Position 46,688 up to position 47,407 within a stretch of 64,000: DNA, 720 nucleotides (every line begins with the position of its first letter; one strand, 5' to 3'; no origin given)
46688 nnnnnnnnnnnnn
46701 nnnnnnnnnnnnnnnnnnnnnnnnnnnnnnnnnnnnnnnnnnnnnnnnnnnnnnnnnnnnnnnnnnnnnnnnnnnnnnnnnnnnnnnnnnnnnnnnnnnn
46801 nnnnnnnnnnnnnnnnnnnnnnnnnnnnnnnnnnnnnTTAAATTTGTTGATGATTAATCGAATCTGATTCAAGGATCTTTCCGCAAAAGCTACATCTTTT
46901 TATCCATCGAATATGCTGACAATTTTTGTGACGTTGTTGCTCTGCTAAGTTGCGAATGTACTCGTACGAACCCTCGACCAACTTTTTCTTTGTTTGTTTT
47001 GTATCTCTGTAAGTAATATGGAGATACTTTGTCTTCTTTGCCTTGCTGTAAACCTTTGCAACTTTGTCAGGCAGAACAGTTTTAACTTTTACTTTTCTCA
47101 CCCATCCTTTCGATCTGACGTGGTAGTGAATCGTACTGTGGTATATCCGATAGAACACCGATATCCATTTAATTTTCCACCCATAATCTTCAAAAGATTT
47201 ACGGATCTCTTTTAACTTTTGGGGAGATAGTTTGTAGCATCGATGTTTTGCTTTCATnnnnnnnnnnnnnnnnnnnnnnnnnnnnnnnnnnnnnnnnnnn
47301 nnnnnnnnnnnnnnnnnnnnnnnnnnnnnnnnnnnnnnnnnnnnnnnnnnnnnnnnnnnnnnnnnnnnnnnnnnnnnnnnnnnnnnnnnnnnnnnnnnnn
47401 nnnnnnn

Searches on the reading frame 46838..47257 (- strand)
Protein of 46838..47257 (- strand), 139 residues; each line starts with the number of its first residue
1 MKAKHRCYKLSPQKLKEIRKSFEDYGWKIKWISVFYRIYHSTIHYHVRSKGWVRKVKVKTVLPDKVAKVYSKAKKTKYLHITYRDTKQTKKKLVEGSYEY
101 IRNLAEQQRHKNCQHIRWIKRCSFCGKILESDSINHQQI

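Call 9: search_protein_families(library=pfam, proteins=[window:46838-47257:-], max_evalue=0.001)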
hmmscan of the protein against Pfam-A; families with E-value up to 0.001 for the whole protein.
window:46838-47257:- (139 aa): 0 families

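Call 23: search_protein_families(library=phrogs, proteins=[window:46838-47257:-], max_evalue=0.01)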
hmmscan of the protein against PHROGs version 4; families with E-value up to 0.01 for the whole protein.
window:46838-47257:- (139 aa): 1 family
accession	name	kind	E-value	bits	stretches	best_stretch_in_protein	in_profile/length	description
phrog_517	-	DNA, RNA and nucleotide metabolism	0.0046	18.9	0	9-48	85-123/128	HTH DNA binding protein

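Call 30: search_protein_families(library=pfam, proteins=[window:46838-47257:-], max_evalue=1)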
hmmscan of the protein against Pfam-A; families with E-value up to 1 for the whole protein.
window:46838-47257:- (139 aa): 3 families
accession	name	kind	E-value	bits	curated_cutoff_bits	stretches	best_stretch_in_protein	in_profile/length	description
PF16745.11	RsgA_N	-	0.035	14.3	27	1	29-67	5-43/54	RsgA N-terminal domain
PF24749.2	DUF7695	-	0.058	13.6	25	1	120-135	7-22/58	Domain of unknown function (DUF7695)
PF06689.19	zf-C4_ClpX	-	0.08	13.3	27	1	120-127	1-8/39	ClpX C4-type zinc finger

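Call 31: find_homologous_proteins(query=window:46838-47257:-, max_evalue=0.001)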
Query window:46838-47257:- (139 aa): 14 proteins with E <= 0.001 among 21 candidates.
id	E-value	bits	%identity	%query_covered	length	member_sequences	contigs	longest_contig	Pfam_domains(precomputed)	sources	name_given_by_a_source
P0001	4.5e-86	304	99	100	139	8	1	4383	-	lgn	-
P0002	1.6e-68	247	81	96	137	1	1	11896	-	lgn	-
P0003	1.3e-67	244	79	96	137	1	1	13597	-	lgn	-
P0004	2.0e-58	214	67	98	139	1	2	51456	-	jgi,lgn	-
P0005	2.5e-57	211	69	99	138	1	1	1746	-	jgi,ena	-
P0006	4.2e-57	210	68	98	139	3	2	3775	-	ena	-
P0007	5.1e-57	210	66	98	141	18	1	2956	-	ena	-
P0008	7.1e-57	209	67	99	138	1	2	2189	-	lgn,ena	-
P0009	3.0e-56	207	64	99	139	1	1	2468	-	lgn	-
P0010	7.5e-56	206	64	96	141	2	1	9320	-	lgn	-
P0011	7.9e-56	206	65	96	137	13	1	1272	-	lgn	-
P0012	8.1e-54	199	61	99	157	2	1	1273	-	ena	-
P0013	7.8e-49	183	59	96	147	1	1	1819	-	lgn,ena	-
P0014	7.8e-26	109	68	54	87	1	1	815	-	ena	-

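Call 33: find_homologous_proteins(query=A1, max_evalue=0.001)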
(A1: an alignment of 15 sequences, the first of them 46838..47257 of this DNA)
Query A1 (15 sequences) (139 aa, profile of the alignment): 63 proteins with E <= 0.001 among 859 candidates.
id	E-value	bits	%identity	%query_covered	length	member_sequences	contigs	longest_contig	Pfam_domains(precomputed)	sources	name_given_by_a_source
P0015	5.3e-60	219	40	93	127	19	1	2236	-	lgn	-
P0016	1.2e-58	215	45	93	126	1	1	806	-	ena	-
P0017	1.7e-58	214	45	91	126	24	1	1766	-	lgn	-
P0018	2.0e-58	214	45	93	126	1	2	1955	-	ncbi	-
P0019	5.1e-58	213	45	93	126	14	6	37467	-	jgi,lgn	jgi:hypothetical protein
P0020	8.8e-58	212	43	91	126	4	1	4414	-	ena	-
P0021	1.4e-57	211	40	94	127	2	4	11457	-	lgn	-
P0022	1.5e-57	211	41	91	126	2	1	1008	-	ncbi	-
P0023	2.1e-57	211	43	91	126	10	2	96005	-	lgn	-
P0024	2.1e-57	211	38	94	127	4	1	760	-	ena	-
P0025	2.4e-57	210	44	97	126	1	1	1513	-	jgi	jgi:hypothetical protein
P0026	3.4e-57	210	46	93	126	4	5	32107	-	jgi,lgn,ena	jgi:hypothetical protein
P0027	3.9e-57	210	40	91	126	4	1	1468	-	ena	-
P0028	9.7e-57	208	43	91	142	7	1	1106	-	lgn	-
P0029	4.7e-56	206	35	94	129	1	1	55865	-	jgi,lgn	-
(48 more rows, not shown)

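Call 40: predict_structure(alignment_id=A2)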
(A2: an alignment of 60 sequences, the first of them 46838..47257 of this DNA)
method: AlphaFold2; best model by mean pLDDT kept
length: 139 residues; sequences in the alignment: 60
mean_pLDDT: 78.0   pTM: 0.53
mean pLDDT of the five models: 78.0, 77.9, 76.8, 76.8, 74.1
residues with pLDDT >= 90: 48; 70-90: 51; 50-70: 32; < 50: 8
segments of 3 or more residues with pLDDT < 50: 1-3, 137-139
pLDDT, mean of each block of 10 residues (from residue 1): 56 92 94 91 91 92 90 85 59 65 74 65 79 57
secondary structure, 60 per line:
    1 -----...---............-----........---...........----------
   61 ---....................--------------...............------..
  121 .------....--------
elements in order: H12-23 H29-36 H40-50 H64-83 H98-112 E119-121 E128-131

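Call 42: search_protein_representatives(alignment_id=A2)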
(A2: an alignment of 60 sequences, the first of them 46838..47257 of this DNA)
Query: 60 sequences, 127 profile positions. Proteins with E-value up to 0.001 (for the whole library): 126; up to 1e-10: 23; up to 1e-30: 4. The best 126 are listed.
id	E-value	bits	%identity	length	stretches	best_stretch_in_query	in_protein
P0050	6.6e-51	187.9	-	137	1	1-125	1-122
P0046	5.3e-49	181.8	-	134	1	2-126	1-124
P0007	2.7e-46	173.1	-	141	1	4-126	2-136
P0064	1.4e-33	132.0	-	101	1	1-101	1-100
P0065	1.6e-24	102.7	-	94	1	2-72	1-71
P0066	2.7e-24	101.9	-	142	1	2-125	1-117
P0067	6.0e-24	100.8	-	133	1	1-122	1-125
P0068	5.6e-20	88.0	-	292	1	3-124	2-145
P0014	8.9e-20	87.3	-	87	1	63-125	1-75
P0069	1.6e-18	83.3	-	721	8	5-75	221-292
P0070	2.2e-18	82.8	-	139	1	5-123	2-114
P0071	3.1e-17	79.1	-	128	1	2-122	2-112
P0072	4.5e-17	78.6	-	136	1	12-123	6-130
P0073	9.5e-17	77.5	-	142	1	5-123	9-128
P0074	4.1e-16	75.5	-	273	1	5-123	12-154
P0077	4.9e-15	72.0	-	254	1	4-124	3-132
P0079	7.3e-12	61.7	-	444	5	14-94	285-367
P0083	1.6e-10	57.4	-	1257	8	6-67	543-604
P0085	1.2e-09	54.6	-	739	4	8-93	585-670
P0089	4.6e-09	52.7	-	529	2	10-78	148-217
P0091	7.3e-09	52.0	-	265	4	5-57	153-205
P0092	7.8e-09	52.0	-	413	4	5-76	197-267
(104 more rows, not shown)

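Call 43: search_protein_families(library=pfam, proteins=[P0069, P0079, P0083, P0085, P0089, P0091, P0092, P0068, P0074, P0077], max_evalue=0.01)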
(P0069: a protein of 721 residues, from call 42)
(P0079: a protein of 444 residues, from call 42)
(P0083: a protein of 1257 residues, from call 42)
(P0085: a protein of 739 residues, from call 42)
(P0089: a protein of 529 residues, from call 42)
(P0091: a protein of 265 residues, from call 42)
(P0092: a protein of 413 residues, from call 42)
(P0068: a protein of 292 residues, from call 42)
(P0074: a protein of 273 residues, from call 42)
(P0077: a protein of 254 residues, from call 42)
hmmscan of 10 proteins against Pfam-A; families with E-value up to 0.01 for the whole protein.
P0069 (721 aa): 31 families (the best 25 are shown)
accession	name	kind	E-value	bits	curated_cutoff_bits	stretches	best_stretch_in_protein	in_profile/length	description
PF01527.26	HTH_Tnp_1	-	6.1e-32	110.1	24.1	1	18-64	5-52/75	Transposase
PF01047.28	MarR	-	7.3e-21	74.3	24.6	0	332-370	2-40/59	MarR family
PF13384.12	HTH_23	-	4.5e-19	68.1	24.6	1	28-59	10-40/50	Homeodomain-like domain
PF12824.13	MRP-L20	-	4.6e-19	69.6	30.4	0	18-54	84-122/164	Mitochondrial ribosomal protein subunit L20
PF13936.12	HTH_38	-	1.7e-17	63.3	27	0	33-58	17-42/44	Helix-turn-helix domain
PF08279.18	HTH_11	-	1.2e-15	57.5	25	0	75-109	3-37/55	HTH domain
PF13518.12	HTH_28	-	3.9e-15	56.1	25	1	28-69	5-48/52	Helix-turn-helix domain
PF02796.21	HTH_7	-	3.8e-12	46.6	23.8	0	72-104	6-38/45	Helix-turn-helix domain of resolvase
PF15978.11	TnsD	-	1.3e-11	44.6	32.4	1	16-119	179-264/355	Tn7-like transposition protein D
PF13551.12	HTH_29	-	3e-11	43.7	28.1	0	31-78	6-64/64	Winged helix-turn helix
PF08281.18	Sigma70_r4_2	-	5.3e-11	42.4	25.7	0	22-58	12-48/54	Sigma-70, region 4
PF14493.12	HTH_40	-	7.6e-11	42.6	27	0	34-81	10-57/89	Helix-turn-helix domain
PF11268.13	DUF3071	-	1.3e-10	42.1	26.9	0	165-206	46-83/168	Protein of unknown function (DUF3071)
PF21214.3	SelB_WH_2nd_bact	-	1.6e-09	38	27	0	32-59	16-43/59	Selenocysteine-specific elongation factor, winged helix domain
PF04297.20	UPF0122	-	5.6e-09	36.6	22.7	0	171-220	13-62/101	Putative helix-turn-helix protein, YlxM / p13 like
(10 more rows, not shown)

P0079 (444 aa): 56 families (the best 25 are shown)
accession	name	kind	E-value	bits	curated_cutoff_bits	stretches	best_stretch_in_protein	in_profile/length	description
PF13384.12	HTH_23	-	4.2e-28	96.8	24.6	1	289-317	9-36/50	Homeodomain-like domain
PF13936.12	HTH_38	-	5e-20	71.4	27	1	130-162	12-43/44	Helix-turn-helix domain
PF13518.12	HTH_28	-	1.3e-19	70.4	25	0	134-176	8-51/52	Helix-turn-helix domain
PF08281.18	Sigma70_r4_2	-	1.3e-17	63.6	25.7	1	287-320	15-48/54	Sigma-70, region 4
PF01381.28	HTH_3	-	5.2e-17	62.1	23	0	21-47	1-27/55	Helix-turn-helix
PF04545.22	Sigma70_r4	-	4.9e-16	58.4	24.1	1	288-327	10-49/50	Sigma-70, region 4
PF08279.18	HTH_11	-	7.4e-16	58.2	25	1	289-321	4-38/55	HTH domain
PF13560.12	HTH_31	-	5e-14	52.8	27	0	243-294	13-54/64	Helix-turn-helix domain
PF13551.12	HTH_29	-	2e-12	47.4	28.1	0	290-317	4-31/64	Winged helix-turn helix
PF15978.11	TnsD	-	2.4e-12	47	32.4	1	129-207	189-262/355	Tn7-like transposition protein D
PF13542.12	HTH_Tnp_ISL3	-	2.7e-12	46.4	27.4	0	27-53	25-50/51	Helix-turn-helix domain of transposase family ISL3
PF08822.17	DUF1804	-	1.9e-11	44.6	29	0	128-158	8-38/164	Protein of unknown function (DUF1804)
PF17762.8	HTH_ParB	-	4.5e-11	43.3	22.6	0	74-113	10-49/102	ParB HTH domain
PF03990.20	DUF348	-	1.1e-09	38.2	24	1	147-167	10-30/41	G5-linked-Ubiquitin-like domain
PF14420.11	Clr5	-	1.2e-09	38.6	22.3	0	234-252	10-28/54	Clr5 domain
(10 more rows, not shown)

P0083 (1257 aa): 22 families
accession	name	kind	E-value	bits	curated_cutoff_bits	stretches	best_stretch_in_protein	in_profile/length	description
PF12824.13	MRP-L20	-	1.3e-28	100.6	30.4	0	310-360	74-128/164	Mitochondrial ribosomal protein subunit L20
PF02796.21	HTH_7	-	3.8e-20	72.2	23.8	0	748-780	3-34/45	Helix-turn-helix domain of resolvase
PF01047.28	MarR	-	4.3e-20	71.8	24.6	0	328-357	9-38/59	MarR family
PF13443.12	HTH_26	-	1.8e-16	60.6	22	0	555-590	1-36/63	Cro/C1-type HTH DNA-binding domain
PF13936.12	HTH_38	-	2.2e-16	59.7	27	0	319-354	4-38/44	Helix-turn-helix domain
PF04545.22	Sigma70_r4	-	3.6e-16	58.8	24.1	0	330-353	14-37/50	Sigma-70, region 4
PF13613.12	HTH_Tnp_4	-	2e-14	53.4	27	0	335-358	18-41/53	Helix-turn-helix of DDE superfamily endonuclease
PF08279.18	HTH_11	-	3.9e-14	52.7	25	0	328-353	6-32/55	HTH domain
PF05043.19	Mga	-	5.5e-13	49.7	21.1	0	500-529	22-51/87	Mga helix-turn-helix domain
PF08765.17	Mor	-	1e-09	38.8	24.9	0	556-587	65-94/107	Mor transcription activator family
PF02082.26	Rrf2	-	4.8e-09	36.9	30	0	1103-1132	17-46/132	Iron-dependent Transcriptional regulator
PF04218.19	CENP-B_N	-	5.2e-09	36.1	21.2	0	314-362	1-48/53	CENP-B N-terminal DNA-binding domain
PF01381.28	HTH_3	-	6.1e-09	36.2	23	0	328-360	1-33/55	Helix-turn-helix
PF11242.13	DUF2774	-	7.7e-07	29.6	29.2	0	1109-1138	13-42/63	Protein of unknown function (DUF2774)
PF21977.1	DUF6926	-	3.7e-06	27.5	27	0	748-776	17-45/73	Domain of unknown function (DUF6926)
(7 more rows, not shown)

P0085 (739 aa): 87 families (the best 25 are shown)
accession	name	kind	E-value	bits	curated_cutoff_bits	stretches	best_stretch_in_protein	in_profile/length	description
PF13384.12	HTH_23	-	1e-58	194.1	24.6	7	187-218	9-43/50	Homeodomain-like domain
PF02796.21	HTH_7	-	9.4e-57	189.4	23.8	5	178-216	4-42/45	Helix-turn-helix domain of resolvase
PF13551.12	HTH_29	-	2.1e-37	127.5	28.1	3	642-697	3-64/64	Winged helix-turn helix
PF13518.12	HTH_28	-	1.4e-34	118.3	25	3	187-217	4-33/52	Helix-turn-helix domain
PF13936.12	HTH_38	-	6.7e-34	115.8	27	1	177-217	2-42/44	Helix-turn-helix domain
PF08281.18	Sigma70_r4_2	-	4.8e-31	106.6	25.7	2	537-567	17-48/54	Sigma-70, region 4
PF14493.12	HTH_40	-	3.4e-27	95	27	0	597-625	6-34/89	Helix-turn-helix domain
PF08279.18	HTH_11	-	6.1e-24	84.1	25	1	694-731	3-40/55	HTH domain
PF06056.18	Terminase_5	-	3.7e-23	81.6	20.3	0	234-262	2-30/58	Putative ATPase subunit of terminase (gpP-like)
PF01527.26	HTH_Tnp_1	-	1.2e-22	80.4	24.1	0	692-734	8-51/75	Transposase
PF01381.28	HTH_3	-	5.6e-18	65.2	23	1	6-61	1-55/55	Helix-turn-helix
PF00196.25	GerE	-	5.2e-17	61.7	23.5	0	541-567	13-39/57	Bacterial regulatory proteins, luxR family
PF04218.19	CENP-B_N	-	2.6e-16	59.5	21.2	0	237-266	14-43/53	CENP-B N-terminal DNA-binding domain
PF13730.12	HTH_36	-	5.4e-15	55.4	25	0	647-678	18-53/55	Helix-turn-helix domain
PF13412.12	HTH_24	-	1.4e-14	53.9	21.9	0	139-170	17-48/48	Winged helix-turn-helix DNA-binding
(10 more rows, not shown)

P0089 (529 aa): 57 families (the best 25 are shown)
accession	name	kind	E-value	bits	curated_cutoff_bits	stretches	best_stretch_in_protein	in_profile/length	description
PF13384.12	HTH_23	-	1.6e-33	114.1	24.6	4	255-289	5-39/50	Homeodomain-like domain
PF13518.12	HTH_28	-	7.3e-25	87.2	25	3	257-289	2-34/52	Helix-turn-helix domain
PF02796.21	HTH_7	-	8.8e-22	77.4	23.8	2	264-289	18-43/45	Helix-turn-helix domain of resolvase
PF08281.18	Sigma70_r4_2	-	1e-17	63.9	25.7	0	155-186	16-47/54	Sigma-70, region 4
PF13936.12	HTH_38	-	2.5e-17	62.8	27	0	196-234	3-41/44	Helix-turn-helix domain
PF13551.12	HTH_29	-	2.8e-15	56.6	28.1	0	257-289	1-34/64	Winged helix-turn helix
PF13565.12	HTH_32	-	3.1e-15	56.9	33.7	1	193-234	24-73/73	Homeodomain-like domain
PF14493.12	HTH_40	-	3.5e-15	56.5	27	0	264-296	9-41/89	Helix-turn-helix domain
PF04545.22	Sigma70_r4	-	5.7e-15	55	24.1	0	155-180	10-35/50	Sigma-70, region 4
PF01527.26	HTH_Tnp_1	-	8.5e-14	52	24.1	1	146-212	4-73/75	Transposase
PF04218.19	CENP-B_N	-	1.5e-13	50.6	21.2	1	108-139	14-45/53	CENP-B N-terminal DNA-binding domain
PF13542.12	HTH_Tnp_ISL3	-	9.1e-11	41.5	27.4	0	196-234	10-47/51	Helix-turn-helix domain of transposase family ISL3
PF08279.18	HTH_11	-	2.6e-10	40.5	25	0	265-288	13-36/55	HTH domain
PF04297.20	UPF0122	-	2.9e-10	40.7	22.7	0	155-187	23-55/101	Putative helix-turn-helix protein, YlxM / p13 like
PF01710.22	HTH_Tnp_IS630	-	2e-09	38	21.3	1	104-203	6-108/119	Transposase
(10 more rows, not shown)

P0091 (265 aa): 52 families (the best 25 are shown)
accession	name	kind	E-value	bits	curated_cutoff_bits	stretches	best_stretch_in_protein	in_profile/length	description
PF04545.22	Sigma70_r4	-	8e-19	67.3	24.1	1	72-98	17-43/50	Sigma-70, region 4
PF13936.12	HTH_38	-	8.4e-18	64.3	27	1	158-198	4-43/44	Helix-turn-helix domain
PF13384.12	HTH_23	-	1.4e-15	57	24.6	0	224-249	13-37/50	Homeodomain-like domain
PF01047.28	MarR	-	1.8e-15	57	24.6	2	10-42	9-41/59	MarR family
PF02796.21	HTH_7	-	4.1e-15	56.1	23.8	1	158-196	5-42/45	Helix-turn-helix domain of resolvase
PF08279.18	HTH_11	-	8e-15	54.9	25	0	120-149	9-40/55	HTH domain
PF13518.12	HTH_28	-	7e-14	52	25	0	71-101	8-38/52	Helix-turn-helix domain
PF03683.19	UPF0175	-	3.2e-13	49.6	27.9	1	151-204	9-62/75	Uncharacterised protein family (UPF0175)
PF01022.26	HTH_5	-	3.3e-13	49.7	22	0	111-148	2-39/47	Bacterial regulatory protein, arsR family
PF08281.18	Sigma70_r4_2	-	1e-11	44.8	25.7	0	223-250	20-47/54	Sigma-70, region 4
PF04297.20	UPF0122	-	2.1e-10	41.2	22.7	0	215-252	20-56/101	Putative helix-turn-helix protein, YlxM / p13 like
PF13412.12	HTH_24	-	2.9e-10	40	21.9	1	11-42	10-41/48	Winged helix-turn-helix DNA-binding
PF13551.12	HTH_29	-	3.8e-10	40.2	28.1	0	114-148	2-36/64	Winged helix-turn helix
PF14493.12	HTH_40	-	4.6e-10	40.1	27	0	170-198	8-35/89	Helix-turn-helix domain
PF21476.4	PF0610-like_N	-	5.5e-10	39.8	33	1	220-252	5-37/50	PF0610-like, N-terminal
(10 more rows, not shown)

P0092 (413 aa): 21 families
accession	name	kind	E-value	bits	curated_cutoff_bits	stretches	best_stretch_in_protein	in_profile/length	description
PF01541.30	GIY-YIG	-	3.3e-11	43.8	22.6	1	3-88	3-78/78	GIY-YIG catalytic domain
PF12824.13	MRP-L20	-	3.2e-10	40.9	30.4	1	266-335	74-142/164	Mitochondrial ribosomal protein subunit L20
PF02796.21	HTH_7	-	2.9e-08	34.2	23.8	1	201-236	4-38/45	Helix-turn-helix domain of resolvase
PF13412.12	HTH_24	-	5.3e-07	29.5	21.9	0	381-407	14-40/48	Winged helix-turn-helix DNA-binding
PF04545.22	Sigma70_r4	-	7.4e-07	29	24.1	0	282-313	9-37/50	Sigma-70, region 4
PF08279.18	HTH_11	-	8.2e-07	29.3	25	0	289-311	7-30/55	HTH domain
PF01381.28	HTH_3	-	1.4e-06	28.7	23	0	296-321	9-34/55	Helix-turn-helix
PF01047.28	MarR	-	2.4e-06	27.8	24.6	0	204-238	2-36/59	MarR family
PF13518.12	HTH_28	-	1e-05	26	25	0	213-241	7-34/52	Helix-turn-helix domain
PF13613.12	HTH_Tnp_4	-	1.4e-05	25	27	0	384-406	19-41/53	Helix-turn-helix of DDE superfamily endonuclease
PF05225.22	HTH_psq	-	3.2e-05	24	20.4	0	210-239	11-36/45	helix-turn-helix, Psq domain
PF12298.14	Bot1p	-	3.7e-05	24.4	23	0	206-240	20-54/172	Eukaryotic mitochondrial regulator protein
PF08765.17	Mor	-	5.9e-05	23.5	24.9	0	133-165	63-93/107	Mor transcription activator family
PF04967.18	HTH_10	-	0.00014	22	23.1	0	384-407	23-46/53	HTH DNA binding domain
PF13443.12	HTH_26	-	0.00016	22.3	22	0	287-320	1-34/63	Cro/C1-type HTH DNA-binding domain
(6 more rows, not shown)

P0068 (292 aa): 0 families

P0074 (273 aa): 0 families

P0077 (254 aa): 0 families

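Call 58: find_related_loci(query=A2, collection=metagenome_contigs, flank=10000)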
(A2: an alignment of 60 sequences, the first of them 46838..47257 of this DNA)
Query A2 (139 aa) in metagenome_contigs; peptide patterns used: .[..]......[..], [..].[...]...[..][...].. (x = any residue, [..] = any of these).
317 stretches matched a pattern; 50 encode a relative of the query (tblastn E <= 1e-3); 49 distinct loci.
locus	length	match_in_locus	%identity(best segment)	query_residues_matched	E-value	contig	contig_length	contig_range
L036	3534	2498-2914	94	1-139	2e-81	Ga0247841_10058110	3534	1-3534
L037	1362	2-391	80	8-137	6e-72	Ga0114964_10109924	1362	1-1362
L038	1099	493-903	69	1-137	6e-67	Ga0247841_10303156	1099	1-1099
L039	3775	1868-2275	68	4-139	3e-62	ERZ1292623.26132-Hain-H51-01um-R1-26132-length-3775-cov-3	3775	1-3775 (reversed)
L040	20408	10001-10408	67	4-139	3e-58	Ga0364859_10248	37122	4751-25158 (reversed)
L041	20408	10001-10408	67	4-139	3e-58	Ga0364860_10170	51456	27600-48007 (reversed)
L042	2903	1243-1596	45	8-136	1e-37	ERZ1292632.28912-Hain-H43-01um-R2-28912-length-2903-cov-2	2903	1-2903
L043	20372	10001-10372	42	4-139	2e-36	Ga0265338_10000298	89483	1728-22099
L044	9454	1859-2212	42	8-137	3e-36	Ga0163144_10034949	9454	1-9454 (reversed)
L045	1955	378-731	45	8-136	5e-36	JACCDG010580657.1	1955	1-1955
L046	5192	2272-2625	43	8-136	5e-35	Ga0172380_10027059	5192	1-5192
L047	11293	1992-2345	43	8-136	1e-34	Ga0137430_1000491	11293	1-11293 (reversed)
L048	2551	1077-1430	40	8-137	9e-35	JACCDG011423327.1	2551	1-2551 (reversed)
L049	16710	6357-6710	42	8-136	2e-34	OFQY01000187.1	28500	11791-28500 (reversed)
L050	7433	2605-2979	37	1-136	7e-34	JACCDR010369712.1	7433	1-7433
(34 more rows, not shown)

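Call 74: search_protein_families(library=ncbifam, proteins=[window:46838-47257:-], max_evalue=1)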
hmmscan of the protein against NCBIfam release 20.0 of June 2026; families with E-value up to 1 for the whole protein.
window:46838-47257:- (139 aa): 0 families

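Call 76: fold_search(model_id=the predicted structure, library=viral)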
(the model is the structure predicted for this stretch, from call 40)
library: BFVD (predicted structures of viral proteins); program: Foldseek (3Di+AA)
matches with E <= 10: 306; with E <= 0.001: 0
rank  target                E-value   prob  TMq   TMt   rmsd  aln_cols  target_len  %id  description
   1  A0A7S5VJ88            9.8e-02  0.44  0.26  0.25  18.9       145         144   16  (no name in the UniProt tables at hand)
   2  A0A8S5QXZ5            1.1e-01  0.89  0.33  0.50  14.8        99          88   16  Uncharacterized protein [Siphoviridae sp. ctg6Y13]
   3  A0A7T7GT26            1.4e-01  0.57  0.24  0.20  12.2       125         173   12  (no name in the UniProt tables at hand)
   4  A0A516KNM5            1.5e-01  0.57  0.33  0.27  18.2       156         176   15  (no name in the UniProt tables at hand)
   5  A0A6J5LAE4            2.1e-01  0.51  0.31  0.17  15.2       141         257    9  Uncharacterized protein [uncultured Caudovirales phage]
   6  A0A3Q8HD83            2.2e-01  0.54  0.29  0.30  11.4       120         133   14  (no name in the UniProt tables at hand)
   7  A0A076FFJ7            2.6e-01  0.44  0.31  0.27  16.0       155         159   11  Uncharacterized protein [Aureococcus anophagefferens virus]
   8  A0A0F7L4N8            4.1e-01  0.69  0.33  0.46  15.2       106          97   10  Uncharacterized protein [uncultured marine virus]
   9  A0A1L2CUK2            5.2e-01  0.77  0.34  0.23   7.3        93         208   14  Uncharacterized protein [Pectobacterium phage vB_PcaM_CBB]
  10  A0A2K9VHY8            5.2e-01  0.44  0.32  0.40  14.9       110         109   18  Uncharacterized protein [Pseudomonas phage Littlefix]
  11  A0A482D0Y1            5.2e-01  0.41  0.30  0.18  17.0       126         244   17  (no name in the UniProt tables at hand)
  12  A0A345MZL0            5.2e-01  0.33  0.26  0.32  13.6       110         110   16  (no name in the UniProt tables at hand)
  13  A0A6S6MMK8            6.3e-01  0.92  0.29  0.14   5.1        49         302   28  (no name in the UniProt tables at hand)
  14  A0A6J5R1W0            6.3e-01  0.38  0.27  0.39  11.9        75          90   20  Uncharacterized protein [uncultured Caudovirales phage]
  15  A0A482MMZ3            6.3e-01  0.38  0.29  0.13  14.1       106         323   18  Endonuclease [Burkholderia phage BcepSauron]
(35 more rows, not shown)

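Call 81: search_dna_similar(query=window:46838-47257:-, collection=phages, mode=protein, max_evalue=10, max_rows=15)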
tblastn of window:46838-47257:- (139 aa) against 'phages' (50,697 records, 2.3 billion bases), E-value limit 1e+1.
Records with a match: 11; places in all: 11; records where one place covers at least 80% of the query: 0.
Best place of each record, by identity: <60% 11.
By first word of the organism name: Arthrobacter 11.
By host as written in the record: Arthrobacter globiformis NRRL B-2979 SEA 9; Arthrobacter globiformis B-2979 1; Arthrobacter sp. ATCC 21022 1.
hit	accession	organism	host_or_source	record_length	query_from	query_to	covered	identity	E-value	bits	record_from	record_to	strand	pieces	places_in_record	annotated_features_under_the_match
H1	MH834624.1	Arthrobacter phage Polka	Arthrobacter globiformis NRRL B-2979 SEA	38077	11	54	32%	36.4%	2e-1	37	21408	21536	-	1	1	32: helix-turn-helix DNA-binding protein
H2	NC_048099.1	Arthrobacter phage Coral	Arthrobacter globiformis NRRL B-2979 SEA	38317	11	54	32%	36.4%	3e-1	36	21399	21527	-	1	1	32: DNA binding protein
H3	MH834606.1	Arthrobacter phage Coral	Arthrobacter globiformis NRRL B-2979 SEA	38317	11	54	32%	36.4%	3e-1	36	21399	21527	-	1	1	32: helix-turn-helix DNA-binding protein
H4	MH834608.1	Arthrobacter phage Cote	Arthrobacter globiformis NRRL B-2979 SEA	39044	11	54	32%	36.4%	3e-1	36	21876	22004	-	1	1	34: helix-turn-helix DNA-binding protein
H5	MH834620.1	Arthrobacter phage Melons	Arthrobacter globiformis NRRL B-2979 SEA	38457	11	54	32%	36.4%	3e-1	36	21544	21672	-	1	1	33: helix-turn-helix DNA-binding protein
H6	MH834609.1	Arthrobacter phage Daob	Arthrobacter globiformis NRRL B-2979 SEA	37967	11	54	32%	36.4%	3e-1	36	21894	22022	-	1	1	34: helix-turn-helix DNA-binding protein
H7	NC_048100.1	Arthrobacter phage Kepler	Arthrobacter globiformis NRRL B-2979 SEA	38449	11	54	32%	36.4%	4e-1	36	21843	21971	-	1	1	33: DNA binding protein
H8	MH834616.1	Arthrobacter phage Kepler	Arthrobacter globiformis NRRL B-2979 SEA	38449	11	54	32%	36.4%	4e-1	36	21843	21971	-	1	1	33: helix-turn-helix DNA-binding protein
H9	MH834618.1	Arthrobacter phage Lunar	Arthrobacter globiformis NRRL B-2979 SEA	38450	11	54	32%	36.4%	4e-1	36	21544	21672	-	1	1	33: helix-turn-helix DNA-binding protein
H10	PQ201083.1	Arthrobacter phage HannahPhantana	Arthrobacter globiformis B-2979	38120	11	54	32%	36.4%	4e-1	36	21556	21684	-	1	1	33: helix-turn-helix DNA binding domain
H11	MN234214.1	Arthrobacter phage Amelia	Arthrobacter sp. ATCC 21022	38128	11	54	32%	36.4%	4e-1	36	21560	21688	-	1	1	33: helix-turn-helix DNA-binding protein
